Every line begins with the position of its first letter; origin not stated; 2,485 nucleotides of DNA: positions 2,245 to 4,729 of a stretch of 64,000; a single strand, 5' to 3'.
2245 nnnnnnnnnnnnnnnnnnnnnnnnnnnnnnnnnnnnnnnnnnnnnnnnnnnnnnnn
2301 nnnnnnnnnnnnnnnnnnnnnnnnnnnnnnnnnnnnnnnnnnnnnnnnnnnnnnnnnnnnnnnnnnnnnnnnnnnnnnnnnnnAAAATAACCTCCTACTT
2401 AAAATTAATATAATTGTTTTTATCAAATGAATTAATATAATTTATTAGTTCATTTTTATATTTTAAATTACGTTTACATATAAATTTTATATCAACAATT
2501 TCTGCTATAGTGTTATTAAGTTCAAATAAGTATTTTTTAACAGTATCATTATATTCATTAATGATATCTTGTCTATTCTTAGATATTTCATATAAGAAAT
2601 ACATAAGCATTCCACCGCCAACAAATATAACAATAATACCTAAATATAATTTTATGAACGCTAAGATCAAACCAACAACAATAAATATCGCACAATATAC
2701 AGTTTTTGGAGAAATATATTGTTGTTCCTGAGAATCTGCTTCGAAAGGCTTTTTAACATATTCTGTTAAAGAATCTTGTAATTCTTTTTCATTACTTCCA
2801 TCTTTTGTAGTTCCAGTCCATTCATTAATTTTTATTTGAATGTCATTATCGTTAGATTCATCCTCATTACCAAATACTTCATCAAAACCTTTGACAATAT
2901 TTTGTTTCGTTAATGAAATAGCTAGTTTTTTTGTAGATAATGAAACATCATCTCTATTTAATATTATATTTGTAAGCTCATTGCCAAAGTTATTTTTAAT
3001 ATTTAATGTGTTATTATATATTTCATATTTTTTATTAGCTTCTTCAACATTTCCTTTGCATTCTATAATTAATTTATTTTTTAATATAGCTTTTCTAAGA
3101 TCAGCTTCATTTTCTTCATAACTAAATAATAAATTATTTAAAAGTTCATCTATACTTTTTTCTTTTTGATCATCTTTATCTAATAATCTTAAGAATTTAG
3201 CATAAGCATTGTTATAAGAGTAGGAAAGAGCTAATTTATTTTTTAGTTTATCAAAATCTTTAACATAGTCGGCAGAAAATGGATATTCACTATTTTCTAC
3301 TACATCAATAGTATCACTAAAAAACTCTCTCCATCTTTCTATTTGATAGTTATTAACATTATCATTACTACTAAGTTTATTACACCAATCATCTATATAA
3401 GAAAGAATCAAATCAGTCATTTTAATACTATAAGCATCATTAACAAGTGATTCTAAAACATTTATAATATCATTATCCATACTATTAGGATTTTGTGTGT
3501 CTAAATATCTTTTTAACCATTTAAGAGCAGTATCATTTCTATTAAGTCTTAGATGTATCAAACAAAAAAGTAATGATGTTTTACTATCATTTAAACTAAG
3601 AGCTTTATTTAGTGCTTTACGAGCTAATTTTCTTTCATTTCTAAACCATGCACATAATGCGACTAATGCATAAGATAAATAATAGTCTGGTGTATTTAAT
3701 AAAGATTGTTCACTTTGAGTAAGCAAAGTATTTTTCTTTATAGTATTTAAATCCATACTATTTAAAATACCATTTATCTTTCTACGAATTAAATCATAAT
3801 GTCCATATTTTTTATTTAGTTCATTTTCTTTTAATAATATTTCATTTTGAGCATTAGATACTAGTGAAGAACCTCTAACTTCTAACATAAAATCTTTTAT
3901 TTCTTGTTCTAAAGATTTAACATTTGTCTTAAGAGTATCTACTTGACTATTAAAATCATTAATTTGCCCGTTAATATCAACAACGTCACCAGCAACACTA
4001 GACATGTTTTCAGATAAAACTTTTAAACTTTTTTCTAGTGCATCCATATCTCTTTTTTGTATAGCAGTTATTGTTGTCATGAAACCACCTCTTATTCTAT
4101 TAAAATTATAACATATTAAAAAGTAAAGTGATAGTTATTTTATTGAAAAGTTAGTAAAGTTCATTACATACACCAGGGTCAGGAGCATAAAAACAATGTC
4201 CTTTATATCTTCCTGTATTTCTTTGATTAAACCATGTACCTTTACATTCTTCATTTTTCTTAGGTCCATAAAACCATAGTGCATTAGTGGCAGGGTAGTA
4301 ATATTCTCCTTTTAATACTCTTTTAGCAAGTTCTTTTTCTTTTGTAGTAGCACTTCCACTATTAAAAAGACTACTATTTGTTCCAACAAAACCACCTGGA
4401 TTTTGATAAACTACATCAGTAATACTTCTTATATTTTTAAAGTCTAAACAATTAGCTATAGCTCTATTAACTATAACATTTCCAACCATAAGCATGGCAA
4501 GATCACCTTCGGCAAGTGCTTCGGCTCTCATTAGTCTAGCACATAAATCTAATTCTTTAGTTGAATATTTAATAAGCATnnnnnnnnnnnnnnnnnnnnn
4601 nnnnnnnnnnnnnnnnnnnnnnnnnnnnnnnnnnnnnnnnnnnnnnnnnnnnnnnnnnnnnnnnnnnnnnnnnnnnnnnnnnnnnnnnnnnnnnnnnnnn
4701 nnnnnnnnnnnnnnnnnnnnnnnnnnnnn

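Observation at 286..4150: Uncharacterised translationally coupled four-gene operon: membrane coiled-coil/TPR protein, 59-aa acidic peptide, 145-aa helical protein and a tandem-domain classic AAA ATPase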

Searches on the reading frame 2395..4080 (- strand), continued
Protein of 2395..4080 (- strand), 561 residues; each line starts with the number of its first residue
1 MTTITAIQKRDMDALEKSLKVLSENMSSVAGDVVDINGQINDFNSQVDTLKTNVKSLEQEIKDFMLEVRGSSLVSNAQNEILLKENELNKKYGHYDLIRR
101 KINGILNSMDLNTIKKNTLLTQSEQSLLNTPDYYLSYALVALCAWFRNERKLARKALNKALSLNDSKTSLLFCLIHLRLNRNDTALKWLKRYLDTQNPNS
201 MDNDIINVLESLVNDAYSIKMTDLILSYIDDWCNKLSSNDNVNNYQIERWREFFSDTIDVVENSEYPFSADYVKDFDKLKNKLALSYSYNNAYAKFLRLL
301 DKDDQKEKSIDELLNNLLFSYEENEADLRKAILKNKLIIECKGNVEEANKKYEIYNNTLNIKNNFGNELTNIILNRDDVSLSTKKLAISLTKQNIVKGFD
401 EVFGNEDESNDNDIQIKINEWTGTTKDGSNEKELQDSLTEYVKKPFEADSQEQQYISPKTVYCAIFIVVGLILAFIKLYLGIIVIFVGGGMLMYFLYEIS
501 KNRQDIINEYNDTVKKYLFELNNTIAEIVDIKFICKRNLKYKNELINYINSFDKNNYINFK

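Call 77: search_protein_representatives(alignment_id=A1)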
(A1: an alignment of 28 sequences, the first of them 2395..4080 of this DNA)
Query: 28 sequences, 568 profile positions. Proteins with E-value up to 0.001 (for the whole library): 1045; up to 1e-10: 760; up to 1e-30: 498. The best 150 are listed.
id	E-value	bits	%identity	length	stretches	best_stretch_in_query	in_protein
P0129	5.0e-237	804.6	-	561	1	1-562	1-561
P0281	8.9e-221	750.9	-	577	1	3-567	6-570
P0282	1.5e-209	713.9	-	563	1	1-561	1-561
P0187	9.5e-206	701.3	-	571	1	2-568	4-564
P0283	7.3e-192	655.5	-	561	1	1-562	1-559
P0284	4.1e-186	636.5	-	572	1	2-567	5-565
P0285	9.0e-173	592.4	-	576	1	1-566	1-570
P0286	5.3e-170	583.3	-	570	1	3-567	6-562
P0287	5.0e-169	580.1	-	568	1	2-567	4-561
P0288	5.3e-169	580.0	-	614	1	3-567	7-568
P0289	2.3e-168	577.9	-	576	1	7-567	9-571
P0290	2.4e-168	577.8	-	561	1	1-561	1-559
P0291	3.7e-166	570.6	-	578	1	3-567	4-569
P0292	1.9e-165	568.2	-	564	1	1-561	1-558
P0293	2.1e-165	568.1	-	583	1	1-562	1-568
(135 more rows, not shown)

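Call 84: find_related_loci(query=A1, collection=viral_contigs, flank=10000)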
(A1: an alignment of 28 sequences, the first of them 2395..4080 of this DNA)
Query A1 (561 aa) in viral_contigs; peptide patterns used: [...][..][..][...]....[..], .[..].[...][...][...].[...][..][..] (x = any residue, [..] = any of these).
72 stretches matched a pattern; 2 encode a relative of the query (tblastn E <= 1e-3); 2 distinct loci.
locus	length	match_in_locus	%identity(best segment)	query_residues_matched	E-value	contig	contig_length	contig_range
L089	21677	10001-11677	26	9-558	6e-65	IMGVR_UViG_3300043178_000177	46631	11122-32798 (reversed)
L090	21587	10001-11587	26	7-532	7e-63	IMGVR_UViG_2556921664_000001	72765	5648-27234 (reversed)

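Call 97: fold_search(model_id=the predicted structure, library=pdb)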
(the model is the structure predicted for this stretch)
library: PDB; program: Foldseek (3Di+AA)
matches with E <= 10: 736; with E <= 0.001: 0
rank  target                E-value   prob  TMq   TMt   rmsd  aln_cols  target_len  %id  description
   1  9ijj_l                1.4e-02  0.82  0.15  0.10  24.9       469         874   10  In situ structure of the central apparatus in mouse sperm axoneme. (released 2025-06-04)
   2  3hym_L                3.8e-02  0.75  0.15  0.25  20.8       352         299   14  Insights into Anaphase Promoting Complex TPR subdomain assembly from a CDC26-APC6 structure (released 2009-08-11)
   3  7y4i_B                4.3e-02  0.63  0.14  0.10  32.5       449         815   12  Crystal structure of SPINDLY in complex with GDP (released 2022-12-07)
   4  3vtx_A                5.4e-02  0.99  0.15  0.35  11.1       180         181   16  Crystal structure of MamA protein (released 2012-10-31)
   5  8c6j_S                5.4e-02  0.69  0.18  0.16  39.4       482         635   11  Human spliceosomal PM5 C* complex (released 2023-07-12)
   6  8h6e_4G               5.9e-02  0.44  0.16  0.12  46.5       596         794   11  Cryo-EM structure of human exon-defined spliceosome in the late pre-B state. (released 2024-05-01)
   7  6wb9_2                6.1e-02  0.57  0.14  0.23  23.0       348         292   13  Structure of the S. cerevisiae ER membrane complex (released 2020-06-03)
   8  3vty_A                6.4e-02  0.99  0.15  0.38  10.9       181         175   16  Crystal structure of MamA (released 2012-10-31)
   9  3hym_B                7.0e-02  0.69  0.15  0.25  18.5       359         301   13  Insights into Anaphase Promoting Complex TPR subdomain assembly from a CDC26-APC6 structure (released 2009-08-11)
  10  2xpi_D                7.3e-02  0.84  0.14  0.14  18.2       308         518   12  Crystal structure of APC/C hetero-tetramer Cut9-Hcn1 (released 2011-03-30)
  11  8dtf_A                7.3e-02  0.38  0.14  0.10  28.3       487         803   11  Cryo-EM structure of the full length Arabidopsis SPY with complete TPRs (released 2023-03-08)
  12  3vtx_B                7.6e-02  0.98  0.15  0.36  11.2       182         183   16  Crystal structure of MamA protein (released 2012-10-31)
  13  9ijj_k                8.3e-02  0.47  0.16  0.11  34.8       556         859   11  In situ structure of the central apparatus in mouse sperm axoneme. (released 2025-06-04)
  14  2y4t_B                9.1e-02  0.60  0.13  0.17  21.5       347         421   14  Crystal structure of the human co-chaperone P58(IPK) (released 2011-08-10)
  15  3fp2_A                9.1e-02  0.51  0.14  0.16  35.9       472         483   13  Crystal structure of Tom71 complexed with Hsp82 C-terminal fragment (released 2009-07-28)
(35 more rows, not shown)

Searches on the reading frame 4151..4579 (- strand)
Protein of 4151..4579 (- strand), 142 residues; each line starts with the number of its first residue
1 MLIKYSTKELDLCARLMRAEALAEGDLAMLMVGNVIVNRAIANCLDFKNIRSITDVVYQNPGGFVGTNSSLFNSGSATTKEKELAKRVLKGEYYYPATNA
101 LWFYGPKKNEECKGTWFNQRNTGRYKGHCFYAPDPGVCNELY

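Call 55: search_protein_families(library=pfam, proteins=[window:4151-4579:-], max_evalue=1)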
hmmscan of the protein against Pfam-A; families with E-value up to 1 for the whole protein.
window:4151-4579:- (142 aa): 1 family
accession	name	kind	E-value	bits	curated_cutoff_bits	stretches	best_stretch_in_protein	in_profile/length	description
PF07486.17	Hydrolase_2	-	6.8e-16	59.2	27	1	24-131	2-100/100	Cell Wall Hydrolase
